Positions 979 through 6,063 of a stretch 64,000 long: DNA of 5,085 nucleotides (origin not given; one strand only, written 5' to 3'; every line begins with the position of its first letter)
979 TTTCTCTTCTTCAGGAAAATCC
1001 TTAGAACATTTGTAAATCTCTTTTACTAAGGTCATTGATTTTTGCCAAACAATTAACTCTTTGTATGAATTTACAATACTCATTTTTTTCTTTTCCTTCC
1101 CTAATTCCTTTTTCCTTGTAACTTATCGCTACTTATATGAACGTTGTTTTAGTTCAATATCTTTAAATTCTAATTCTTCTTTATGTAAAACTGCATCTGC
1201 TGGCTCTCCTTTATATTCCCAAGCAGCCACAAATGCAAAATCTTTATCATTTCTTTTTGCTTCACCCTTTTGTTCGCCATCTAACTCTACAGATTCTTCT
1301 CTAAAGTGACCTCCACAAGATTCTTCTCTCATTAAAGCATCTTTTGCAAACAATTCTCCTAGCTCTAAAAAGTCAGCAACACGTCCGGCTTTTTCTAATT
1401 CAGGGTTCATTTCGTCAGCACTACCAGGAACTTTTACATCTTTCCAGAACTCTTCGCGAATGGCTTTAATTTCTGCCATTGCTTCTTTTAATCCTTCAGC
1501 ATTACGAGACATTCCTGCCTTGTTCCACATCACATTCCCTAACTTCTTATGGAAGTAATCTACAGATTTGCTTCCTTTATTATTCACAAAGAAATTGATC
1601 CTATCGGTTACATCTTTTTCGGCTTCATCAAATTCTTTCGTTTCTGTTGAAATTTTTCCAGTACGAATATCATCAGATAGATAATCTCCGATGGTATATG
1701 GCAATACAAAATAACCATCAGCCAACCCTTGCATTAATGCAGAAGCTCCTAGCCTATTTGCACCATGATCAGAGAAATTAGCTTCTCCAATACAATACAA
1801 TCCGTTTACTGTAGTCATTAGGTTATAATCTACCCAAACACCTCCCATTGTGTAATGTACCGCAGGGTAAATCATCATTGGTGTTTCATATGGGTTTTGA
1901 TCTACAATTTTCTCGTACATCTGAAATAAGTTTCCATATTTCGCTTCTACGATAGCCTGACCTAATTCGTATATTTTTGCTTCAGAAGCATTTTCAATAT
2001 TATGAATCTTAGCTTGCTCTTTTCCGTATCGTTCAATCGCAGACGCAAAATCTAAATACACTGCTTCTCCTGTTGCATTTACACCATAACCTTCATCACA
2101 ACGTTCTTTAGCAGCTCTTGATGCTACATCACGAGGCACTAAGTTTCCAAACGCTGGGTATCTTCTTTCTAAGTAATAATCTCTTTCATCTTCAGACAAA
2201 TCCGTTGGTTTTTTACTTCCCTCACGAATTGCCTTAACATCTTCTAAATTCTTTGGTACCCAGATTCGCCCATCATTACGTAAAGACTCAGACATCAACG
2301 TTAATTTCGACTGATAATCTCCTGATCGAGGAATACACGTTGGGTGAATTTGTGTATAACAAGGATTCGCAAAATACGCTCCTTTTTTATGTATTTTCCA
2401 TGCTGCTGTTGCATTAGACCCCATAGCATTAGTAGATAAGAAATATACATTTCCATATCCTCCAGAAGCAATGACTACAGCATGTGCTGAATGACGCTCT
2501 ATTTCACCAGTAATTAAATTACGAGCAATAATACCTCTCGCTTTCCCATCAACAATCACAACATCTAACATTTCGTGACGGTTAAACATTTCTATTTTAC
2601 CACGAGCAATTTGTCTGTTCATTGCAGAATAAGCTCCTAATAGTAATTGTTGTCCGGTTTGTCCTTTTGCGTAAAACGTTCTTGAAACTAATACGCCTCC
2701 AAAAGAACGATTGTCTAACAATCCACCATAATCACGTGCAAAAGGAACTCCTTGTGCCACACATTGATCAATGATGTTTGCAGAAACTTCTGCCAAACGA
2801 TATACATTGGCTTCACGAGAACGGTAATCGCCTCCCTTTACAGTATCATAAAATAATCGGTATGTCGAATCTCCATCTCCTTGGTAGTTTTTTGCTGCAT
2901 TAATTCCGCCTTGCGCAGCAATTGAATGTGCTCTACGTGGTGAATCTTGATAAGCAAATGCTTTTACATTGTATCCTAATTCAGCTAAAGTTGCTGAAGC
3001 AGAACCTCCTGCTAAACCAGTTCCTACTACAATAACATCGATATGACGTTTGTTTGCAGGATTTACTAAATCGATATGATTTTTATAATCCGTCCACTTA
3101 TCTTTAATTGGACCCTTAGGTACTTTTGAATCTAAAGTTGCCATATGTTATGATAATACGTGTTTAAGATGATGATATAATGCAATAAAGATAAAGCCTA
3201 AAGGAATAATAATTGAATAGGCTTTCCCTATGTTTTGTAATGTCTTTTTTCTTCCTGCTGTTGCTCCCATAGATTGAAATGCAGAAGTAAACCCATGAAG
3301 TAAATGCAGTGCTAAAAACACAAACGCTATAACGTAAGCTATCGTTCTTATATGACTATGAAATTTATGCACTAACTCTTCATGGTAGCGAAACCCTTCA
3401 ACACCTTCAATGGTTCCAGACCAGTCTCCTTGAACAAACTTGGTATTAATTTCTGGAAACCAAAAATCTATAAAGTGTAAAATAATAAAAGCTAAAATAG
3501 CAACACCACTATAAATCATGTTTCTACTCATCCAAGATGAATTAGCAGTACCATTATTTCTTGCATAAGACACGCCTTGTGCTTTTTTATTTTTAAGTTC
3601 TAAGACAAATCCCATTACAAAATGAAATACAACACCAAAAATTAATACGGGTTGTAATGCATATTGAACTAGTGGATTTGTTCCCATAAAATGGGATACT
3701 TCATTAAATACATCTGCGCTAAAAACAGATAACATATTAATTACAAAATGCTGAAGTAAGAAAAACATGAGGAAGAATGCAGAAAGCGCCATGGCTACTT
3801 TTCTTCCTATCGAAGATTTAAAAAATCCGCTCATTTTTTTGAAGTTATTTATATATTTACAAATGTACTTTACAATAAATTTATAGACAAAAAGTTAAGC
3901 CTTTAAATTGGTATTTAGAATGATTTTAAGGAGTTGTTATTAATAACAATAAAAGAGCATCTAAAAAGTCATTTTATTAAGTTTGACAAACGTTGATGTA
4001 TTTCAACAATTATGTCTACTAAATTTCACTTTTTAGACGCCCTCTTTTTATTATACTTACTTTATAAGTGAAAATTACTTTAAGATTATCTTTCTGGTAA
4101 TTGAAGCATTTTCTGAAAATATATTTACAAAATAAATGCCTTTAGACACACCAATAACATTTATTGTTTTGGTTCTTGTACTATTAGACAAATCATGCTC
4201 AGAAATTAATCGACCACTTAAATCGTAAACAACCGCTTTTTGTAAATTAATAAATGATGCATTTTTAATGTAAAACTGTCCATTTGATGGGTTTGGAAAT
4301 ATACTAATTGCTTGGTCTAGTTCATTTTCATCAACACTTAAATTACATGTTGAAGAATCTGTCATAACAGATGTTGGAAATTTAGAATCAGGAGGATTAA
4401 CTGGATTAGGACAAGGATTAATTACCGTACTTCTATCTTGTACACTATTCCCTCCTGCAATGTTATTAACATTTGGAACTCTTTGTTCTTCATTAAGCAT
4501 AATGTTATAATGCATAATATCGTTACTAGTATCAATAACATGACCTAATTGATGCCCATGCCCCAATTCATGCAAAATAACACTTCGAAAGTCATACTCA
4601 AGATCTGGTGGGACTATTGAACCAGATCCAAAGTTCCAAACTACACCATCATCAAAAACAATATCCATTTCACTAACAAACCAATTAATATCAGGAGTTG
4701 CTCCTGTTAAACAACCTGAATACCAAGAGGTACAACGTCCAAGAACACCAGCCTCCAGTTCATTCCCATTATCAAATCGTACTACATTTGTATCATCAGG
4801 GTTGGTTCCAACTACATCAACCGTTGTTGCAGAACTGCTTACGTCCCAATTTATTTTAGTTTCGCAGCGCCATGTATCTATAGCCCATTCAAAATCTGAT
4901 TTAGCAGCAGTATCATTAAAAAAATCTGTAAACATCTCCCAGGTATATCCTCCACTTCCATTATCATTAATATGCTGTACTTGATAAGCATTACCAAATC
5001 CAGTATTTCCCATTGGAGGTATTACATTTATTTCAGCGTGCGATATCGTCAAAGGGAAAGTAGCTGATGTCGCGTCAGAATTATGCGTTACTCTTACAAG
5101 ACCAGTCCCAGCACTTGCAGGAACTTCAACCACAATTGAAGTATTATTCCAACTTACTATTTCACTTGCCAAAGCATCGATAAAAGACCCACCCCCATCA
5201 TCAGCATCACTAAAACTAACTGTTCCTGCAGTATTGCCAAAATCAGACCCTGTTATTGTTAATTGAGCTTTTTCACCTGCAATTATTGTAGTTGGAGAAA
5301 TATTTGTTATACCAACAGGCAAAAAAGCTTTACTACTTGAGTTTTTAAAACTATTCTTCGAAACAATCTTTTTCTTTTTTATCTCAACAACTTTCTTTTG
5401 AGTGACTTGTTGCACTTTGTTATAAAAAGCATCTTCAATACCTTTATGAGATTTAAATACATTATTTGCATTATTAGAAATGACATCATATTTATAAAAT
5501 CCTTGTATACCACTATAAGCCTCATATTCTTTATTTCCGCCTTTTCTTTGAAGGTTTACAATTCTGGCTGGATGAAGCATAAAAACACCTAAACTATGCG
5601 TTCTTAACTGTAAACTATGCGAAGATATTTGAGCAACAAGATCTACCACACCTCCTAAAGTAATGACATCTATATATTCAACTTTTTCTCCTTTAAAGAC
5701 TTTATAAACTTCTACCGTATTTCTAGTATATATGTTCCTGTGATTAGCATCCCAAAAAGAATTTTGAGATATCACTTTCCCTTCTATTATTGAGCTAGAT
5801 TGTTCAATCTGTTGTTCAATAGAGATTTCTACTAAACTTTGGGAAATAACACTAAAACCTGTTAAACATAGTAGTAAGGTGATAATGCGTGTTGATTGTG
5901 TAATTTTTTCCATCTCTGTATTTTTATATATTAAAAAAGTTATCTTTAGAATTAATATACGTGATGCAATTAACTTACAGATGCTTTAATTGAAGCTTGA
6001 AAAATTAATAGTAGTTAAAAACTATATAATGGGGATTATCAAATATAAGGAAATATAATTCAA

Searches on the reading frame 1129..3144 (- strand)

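Call 50: search_protein_families(library=pfam, proteins=[window:1129-3144:-], max_evalue=0.00001)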
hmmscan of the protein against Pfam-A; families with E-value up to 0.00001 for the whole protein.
window:1129-3144:- (671 aa): 2 families
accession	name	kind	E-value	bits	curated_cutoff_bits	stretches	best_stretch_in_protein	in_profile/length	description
PF00890.30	FAD_binding_2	-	2.7e-55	188.7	20.4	1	36-470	1-414/414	FAD binding domain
PF02910.25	Succ_DH_flav_C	-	3.4e-35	121.2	20.8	1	532-670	1-130/130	Fumarate reductase flavoprotein C-term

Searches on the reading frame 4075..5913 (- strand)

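Call 50: search_protein_families(library=pfam, proteins=[window:4075-5913:-], max_evalue=0.00001)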
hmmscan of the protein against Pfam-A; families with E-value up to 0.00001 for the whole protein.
window:4075-5913:- (612 aa): 2 families
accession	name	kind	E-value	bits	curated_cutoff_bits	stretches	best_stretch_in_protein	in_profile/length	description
PF18962.6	Por_Secre_tail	-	3.8e-15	56.4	27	1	538-610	1-74/75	Secretion system C-terminal sorting domain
PF01833.30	TIG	-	1.1e-07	32.1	20.9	1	202-286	3-80/84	IPT/TIG domain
